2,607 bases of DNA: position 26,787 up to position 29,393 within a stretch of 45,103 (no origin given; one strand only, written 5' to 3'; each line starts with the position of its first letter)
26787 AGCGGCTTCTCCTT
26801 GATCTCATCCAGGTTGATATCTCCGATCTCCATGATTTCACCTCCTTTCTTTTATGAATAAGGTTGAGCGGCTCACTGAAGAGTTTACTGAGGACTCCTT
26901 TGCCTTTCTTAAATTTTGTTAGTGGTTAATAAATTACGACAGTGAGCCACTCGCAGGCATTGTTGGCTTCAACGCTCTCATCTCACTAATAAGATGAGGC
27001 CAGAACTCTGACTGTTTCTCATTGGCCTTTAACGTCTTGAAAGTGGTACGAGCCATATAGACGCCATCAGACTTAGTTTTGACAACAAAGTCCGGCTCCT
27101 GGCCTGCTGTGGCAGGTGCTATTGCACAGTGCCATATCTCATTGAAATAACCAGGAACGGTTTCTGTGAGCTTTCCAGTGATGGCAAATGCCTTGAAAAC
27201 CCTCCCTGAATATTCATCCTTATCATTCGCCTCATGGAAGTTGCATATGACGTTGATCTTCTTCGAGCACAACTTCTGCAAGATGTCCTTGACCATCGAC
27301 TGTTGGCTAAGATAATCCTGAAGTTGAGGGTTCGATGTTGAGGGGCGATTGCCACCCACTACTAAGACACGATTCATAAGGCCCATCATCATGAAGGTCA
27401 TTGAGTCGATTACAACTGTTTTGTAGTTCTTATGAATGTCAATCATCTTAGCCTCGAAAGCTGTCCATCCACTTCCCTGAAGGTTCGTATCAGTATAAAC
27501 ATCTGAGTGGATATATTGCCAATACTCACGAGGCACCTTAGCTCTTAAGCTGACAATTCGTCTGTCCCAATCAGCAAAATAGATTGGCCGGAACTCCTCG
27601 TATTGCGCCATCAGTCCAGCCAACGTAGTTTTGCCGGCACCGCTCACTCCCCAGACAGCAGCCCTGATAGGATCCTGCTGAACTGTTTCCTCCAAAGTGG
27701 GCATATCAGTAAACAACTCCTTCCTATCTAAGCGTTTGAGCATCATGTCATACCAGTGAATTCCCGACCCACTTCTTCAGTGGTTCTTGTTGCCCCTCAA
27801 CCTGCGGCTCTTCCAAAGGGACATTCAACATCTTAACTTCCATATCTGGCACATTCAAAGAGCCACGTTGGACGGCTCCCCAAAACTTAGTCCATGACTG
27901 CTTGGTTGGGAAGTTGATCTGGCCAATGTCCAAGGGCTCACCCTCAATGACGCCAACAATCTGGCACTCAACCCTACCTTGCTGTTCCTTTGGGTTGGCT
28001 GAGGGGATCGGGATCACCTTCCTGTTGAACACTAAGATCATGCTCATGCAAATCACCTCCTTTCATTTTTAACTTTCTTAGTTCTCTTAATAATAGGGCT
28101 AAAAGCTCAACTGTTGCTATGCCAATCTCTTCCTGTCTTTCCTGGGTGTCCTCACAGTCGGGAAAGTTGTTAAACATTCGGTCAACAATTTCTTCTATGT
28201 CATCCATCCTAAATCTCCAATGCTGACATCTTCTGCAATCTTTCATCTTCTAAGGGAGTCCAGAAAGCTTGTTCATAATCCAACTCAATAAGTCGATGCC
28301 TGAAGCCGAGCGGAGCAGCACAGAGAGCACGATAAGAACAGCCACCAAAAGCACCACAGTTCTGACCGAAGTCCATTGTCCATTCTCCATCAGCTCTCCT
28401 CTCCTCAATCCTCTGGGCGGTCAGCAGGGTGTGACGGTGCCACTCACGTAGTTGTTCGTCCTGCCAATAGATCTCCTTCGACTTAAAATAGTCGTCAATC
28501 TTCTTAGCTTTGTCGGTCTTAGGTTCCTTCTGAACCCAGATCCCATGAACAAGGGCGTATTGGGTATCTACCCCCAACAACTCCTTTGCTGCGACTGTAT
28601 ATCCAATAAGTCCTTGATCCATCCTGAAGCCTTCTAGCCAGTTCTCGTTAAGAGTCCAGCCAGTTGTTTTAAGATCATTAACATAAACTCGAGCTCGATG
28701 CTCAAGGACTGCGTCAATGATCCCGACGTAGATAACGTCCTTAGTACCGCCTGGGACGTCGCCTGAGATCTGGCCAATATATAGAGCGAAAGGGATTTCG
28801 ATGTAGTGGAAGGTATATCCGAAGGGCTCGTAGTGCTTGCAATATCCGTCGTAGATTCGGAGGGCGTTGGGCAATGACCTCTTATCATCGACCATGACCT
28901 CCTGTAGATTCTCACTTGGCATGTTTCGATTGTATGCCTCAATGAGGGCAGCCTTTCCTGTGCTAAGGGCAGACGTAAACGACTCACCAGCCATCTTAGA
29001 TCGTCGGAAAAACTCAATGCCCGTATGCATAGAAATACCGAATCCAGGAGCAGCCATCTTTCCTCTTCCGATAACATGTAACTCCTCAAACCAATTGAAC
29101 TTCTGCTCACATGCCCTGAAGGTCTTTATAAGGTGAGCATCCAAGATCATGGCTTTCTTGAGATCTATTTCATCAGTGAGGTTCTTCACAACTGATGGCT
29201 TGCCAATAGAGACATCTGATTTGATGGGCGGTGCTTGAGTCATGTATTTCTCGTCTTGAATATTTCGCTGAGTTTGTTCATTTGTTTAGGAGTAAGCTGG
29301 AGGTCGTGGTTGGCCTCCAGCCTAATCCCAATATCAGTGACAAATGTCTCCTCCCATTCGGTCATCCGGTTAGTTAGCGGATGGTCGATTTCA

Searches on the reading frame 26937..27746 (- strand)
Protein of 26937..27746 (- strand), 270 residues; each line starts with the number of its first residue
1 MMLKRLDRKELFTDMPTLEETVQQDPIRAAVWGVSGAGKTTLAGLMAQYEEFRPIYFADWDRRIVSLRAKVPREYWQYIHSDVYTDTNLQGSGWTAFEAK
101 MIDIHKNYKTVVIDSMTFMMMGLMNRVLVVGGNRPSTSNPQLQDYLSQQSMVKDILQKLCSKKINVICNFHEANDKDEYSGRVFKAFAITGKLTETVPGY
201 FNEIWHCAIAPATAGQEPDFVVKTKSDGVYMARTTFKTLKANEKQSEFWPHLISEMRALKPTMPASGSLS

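Call 75: search_protein_families(library=pfam, proteins=[window:26937-27746:-], max_evalue=0.001)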
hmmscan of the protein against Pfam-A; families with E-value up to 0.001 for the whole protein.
window:26937-27746:- (270 aa): 1 family
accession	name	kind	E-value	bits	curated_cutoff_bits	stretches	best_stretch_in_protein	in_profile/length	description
PF13479.12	AAA_24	-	5.9e-10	39.7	27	1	26-216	2-175/195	AAA domain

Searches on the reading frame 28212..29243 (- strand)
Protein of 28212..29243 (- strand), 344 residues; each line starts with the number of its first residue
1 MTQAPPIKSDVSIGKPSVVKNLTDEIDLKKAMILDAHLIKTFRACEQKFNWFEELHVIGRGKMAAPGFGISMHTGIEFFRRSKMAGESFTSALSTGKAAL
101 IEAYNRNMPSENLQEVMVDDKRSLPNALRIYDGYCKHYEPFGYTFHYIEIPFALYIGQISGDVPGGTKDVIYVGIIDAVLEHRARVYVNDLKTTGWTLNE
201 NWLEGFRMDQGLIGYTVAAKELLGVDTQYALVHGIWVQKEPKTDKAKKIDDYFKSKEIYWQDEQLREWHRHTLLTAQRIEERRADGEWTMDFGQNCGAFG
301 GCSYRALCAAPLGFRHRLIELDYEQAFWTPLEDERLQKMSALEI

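Call 75: search_protein_families(library=pfam, proteins=[window:28212-29243:-], max_evalue=0.001)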
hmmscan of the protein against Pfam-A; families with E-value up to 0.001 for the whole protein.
window:28212-29243:- (344 aa): 1 family
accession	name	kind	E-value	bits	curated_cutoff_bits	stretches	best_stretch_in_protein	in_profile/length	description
PF12705.13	PDDEXK_1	-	1.4e-09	38.7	22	1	39-308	7-246/247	PD-(D/E)XK nuclease superfamily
